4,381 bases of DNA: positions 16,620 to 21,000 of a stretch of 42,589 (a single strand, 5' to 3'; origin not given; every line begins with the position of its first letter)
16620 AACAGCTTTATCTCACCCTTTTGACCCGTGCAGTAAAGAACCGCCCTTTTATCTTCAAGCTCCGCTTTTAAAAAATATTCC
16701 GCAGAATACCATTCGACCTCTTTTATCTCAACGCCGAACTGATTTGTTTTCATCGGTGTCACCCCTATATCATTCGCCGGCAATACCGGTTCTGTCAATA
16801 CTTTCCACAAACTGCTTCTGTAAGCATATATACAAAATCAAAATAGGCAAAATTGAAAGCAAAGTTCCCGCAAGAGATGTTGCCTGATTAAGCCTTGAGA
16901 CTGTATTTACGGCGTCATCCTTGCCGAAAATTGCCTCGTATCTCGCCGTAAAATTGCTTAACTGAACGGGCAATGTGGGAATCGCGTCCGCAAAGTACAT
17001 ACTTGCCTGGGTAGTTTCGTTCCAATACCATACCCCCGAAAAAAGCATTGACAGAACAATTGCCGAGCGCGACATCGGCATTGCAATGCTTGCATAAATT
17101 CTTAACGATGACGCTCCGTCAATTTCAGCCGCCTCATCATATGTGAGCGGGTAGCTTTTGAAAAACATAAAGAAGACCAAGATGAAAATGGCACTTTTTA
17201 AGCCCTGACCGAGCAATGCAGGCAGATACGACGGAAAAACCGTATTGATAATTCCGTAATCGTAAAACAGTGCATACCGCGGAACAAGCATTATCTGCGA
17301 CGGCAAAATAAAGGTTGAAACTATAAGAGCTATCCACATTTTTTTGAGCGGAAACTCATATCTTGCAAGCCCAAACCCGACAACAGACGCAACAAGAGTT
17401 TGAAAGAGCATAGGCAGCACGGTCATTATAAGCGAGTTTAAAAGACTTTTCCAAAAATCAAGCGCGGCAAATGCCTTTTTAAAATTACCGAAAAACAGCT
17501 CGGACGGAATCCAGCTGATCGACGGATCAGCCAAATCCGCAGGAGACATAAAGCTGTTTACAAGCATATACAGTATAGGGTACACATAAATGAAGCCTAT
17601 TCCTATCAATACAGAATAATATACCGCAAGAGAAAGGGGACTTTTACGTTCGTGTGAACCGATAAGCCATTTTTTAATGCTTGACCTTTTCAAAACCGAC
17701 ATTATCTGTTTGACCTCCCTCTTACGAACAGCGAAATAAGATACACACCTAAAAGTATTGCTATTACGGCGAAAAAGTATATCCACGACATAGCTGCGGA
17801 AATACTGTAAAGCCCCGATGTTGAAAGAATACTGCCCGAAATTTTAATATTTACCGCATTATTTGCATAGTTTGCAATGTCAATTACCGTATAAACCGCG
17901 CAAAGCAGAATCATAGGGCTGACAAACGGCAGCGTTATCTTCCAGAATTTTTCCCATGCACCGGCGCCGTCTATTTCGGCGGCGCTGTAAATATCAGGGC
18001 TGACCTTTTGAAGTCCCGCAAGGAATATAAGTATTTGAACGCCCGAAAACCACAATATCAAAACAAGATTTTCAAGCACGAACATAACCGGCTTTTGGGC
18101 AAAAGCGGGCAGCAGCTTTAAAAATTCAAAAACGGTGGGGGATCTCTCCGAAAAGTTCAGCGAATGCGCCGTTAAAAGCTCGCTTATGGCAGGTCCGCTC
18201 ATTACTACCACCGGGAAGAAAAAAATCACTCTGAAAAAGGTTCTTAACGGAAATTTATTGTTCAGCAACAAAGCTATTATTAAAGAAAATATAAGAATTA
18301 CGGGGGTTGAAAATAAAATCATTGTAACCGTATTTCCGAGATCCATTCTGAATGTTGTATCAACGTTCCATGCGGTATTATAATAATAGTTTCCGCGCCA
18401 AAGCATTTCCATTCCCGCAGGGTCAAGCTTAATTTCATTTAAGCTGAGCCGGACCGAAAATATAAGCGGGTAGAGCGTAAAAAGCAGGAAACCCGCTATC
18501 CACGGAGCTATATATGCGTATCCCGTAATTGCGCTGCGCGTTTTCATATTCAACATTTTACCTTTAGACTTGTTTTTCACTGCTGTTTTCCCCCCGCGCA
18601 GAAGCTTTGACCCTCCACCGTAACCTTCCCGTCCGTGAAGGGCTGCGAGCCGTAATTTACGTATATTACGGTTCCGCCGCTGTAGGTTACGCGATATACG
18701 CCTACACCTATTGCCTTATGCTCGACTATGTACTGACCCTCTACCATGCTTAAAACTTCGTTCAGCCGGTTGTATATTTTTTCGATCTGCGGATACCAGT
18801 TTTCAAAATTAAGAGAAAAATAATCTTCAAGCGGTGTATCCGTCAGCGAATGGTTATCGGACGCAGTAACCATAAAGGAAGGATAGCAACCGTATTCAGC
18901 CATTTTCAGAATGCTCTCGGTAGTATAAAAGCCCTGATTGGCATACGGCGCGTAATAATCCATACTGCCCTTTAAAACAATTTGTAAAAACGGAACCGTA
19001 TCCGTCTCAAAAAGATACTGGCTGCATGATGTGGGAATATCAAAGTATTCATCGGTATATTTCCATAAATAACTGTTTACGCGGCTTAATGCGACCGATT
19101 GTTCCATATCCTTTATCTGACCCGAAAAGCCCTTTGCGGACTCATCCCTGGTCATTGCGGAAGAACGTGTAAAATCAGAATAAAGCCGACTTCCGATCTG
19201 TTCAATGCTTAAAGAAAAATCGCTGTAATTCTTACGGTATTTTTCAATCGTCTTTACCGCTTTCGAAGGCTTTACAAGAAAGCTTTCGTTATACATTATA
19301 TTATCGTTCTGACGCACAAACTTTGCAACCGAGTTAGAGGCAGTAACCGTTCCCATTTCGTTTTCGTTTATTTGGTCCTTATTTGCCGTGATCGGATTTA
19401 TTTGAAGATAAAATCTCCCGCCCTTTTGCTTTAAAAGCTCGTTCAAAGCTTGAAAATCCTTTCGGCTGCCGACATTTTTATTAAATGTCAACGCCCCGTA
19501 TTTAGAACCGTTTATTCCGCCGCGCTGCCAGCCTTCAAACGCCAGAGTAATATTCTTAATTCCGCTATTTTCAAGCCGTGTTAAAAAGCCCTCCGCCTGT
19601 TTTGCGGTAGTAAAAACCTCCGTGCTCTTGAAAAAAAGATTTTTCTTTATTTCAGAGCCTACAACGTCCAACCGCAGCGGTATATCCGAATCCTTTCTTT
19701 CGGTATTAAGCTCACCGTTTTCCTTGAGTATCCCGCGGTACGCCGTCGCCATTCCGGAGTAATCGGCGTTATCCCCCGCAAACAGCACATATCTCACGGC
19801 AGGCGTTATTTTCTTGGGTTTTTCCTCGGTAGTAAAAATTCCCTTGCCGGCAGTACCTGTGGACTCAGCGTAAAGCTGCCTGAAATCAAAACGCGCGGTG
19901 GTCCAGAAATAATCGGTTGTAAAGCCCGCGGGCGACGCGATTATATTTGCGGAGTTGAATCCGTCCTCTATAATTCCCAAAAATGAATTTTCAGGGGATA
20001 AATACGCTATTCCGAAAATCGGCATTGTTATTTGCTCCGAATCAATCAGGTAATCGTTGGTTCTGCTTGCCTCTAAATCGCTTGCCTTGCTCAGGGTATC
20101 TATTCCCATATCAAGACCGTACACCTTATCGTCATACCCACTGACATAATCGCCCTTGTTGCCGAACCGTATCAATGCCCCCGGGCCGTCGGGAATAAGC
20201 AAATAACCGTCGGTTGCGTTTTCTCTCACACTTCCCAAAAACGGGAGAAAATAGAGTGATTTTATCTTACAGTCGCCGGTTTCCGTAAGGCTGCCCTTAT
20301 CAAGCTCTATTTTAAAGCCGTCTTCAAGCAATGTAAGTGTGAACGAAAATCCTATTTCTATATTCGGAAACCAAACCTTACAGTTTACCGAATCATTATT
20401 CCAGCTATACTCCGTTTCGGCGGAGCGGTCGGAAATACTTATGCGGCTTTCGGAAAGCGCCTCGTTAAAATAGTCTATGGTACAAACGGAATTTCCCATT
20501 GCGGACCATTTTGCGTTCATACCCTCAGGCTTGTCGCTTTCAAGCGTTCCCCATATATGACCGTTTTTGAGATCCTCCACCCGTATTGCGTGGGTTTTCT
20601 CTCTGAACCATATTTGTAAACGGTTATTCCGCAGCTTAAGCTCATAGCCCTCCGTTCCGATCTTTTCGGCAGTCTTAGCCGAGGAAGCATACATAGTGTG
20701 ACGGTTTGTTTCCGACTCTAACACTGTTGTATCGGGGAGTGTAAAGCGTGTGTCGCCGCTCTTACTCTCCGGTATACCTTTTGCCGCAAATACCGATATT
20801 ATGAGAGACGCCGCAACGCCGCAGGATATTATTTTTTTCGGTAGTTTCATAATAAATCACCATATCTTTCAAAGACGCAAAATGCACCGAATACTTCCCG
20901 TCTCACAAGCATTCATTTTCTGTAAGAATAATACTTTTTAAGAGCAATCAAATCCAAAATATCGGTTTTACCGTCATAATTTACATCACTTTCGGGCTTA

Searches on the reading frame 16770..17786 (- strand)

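Call 10: search_protein_families(library=pfam, max_evalue=0.001, proteins=[window:16770-17786:-])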
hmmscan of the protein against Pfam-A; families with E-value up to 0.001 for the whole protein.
window:16770-17786:- (338 aa): 1 family
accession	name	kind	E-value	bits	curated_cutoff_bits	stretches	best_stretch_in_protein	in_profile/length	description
PF00528.27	BPD_transp_1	-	5.9e-10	39.6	26.4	1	134-320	2-173/184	Binding-protein-dependent transport system inner membrane component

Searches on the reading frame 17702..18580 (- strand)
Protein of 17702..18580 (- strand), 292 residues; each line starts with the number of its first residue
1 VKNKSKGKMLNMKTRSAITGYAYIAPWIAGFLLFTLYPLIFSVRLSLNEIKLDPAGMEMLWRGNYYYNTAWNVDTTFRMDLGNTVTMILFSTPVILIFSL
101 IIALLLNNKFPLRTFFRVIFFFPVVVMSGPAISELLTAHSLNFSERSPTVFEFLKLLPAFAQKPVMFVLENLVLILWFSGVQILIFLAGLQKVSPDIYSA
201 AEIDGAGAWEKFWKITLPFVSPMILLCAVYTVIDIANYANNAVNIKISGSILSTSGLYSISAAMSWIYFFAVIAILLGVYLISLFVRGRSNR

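Call 10: search_protein_families(library=pfam, max_evalue=0.001, proteins=[window:17702-18580:-])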
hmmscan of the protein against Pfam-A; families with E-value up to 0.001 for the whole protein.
window:17702-18580:- (292 aa): 1 family
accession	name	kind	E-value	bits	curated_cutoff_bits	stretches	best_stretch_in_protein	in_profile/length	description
PF00528.27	BPD_transp_1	-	9.9e-05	22.6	26.4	1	84-287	22-176/184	Binding-protein-dependent transport system inner membrane component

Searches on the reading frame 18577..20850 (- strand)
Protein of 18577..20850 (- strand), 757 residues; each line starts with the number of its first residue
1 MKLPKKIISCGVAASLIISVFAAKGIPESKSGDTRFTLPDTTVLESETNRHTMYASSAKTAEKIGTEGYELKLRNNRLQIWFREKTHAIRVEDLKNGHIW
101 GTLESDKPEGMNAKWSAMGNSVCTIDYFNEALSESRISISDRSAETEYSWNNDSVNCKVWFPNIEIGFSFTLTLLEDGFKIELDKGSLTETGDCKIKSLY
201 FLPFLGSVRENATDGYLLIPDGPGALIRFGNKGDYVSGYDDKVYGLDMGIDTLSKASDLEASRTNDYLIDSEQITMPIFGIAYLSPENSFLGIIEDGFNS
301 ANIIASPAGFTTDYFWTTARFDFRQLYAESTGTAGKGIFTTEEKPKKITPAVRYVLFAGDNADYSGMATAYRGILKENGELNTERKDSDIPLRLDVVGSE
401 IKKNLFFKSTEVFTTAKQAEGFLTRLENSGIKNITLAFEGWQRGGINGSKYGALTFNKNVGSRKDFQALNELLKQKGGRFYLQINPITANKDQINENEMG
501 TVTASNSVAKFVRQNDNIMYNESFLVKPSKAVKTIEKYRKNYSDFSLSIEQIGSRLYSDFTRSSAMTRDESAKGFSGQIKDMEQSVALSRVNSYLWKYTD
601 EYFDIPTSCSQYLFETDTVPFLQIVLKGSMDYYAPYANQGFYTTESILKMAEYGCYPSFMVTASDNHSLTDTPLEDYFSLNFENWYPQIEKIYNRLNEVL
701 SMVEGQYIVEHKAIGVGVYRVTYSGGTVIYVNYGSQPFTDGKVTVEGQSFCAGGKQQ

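Call 10: search_protein_families(library=pfam, max_evalue=0.001, proteins=[window:18577-20850:-])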
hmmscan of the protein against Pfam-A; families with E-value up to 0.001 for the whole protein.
window:18577-20850:- (757 aa): 1 family
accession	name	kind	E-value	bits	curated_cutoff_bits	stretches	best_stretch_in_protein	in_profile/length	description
PF18952.6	DUF5696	-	3e-162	541.7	25.6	1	147-750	3-612/612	Family of unknown function (DUF5696)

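Call 38: search_protein_families(library=ncbifam, max_evalue=0.01, proteins=[window:18577-20850:-])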
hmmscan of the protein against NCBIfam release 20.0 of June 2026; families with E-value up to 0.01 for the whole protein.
window:18577-20850:- (757 aa): 0 families

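Call 52: search_solved_structures(query=window:18577-20850:-, max_evalue=0.01)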
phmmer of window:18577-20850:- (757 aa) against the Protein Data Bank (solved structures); distinct sequences matched with E-value up to 0.01: 0.
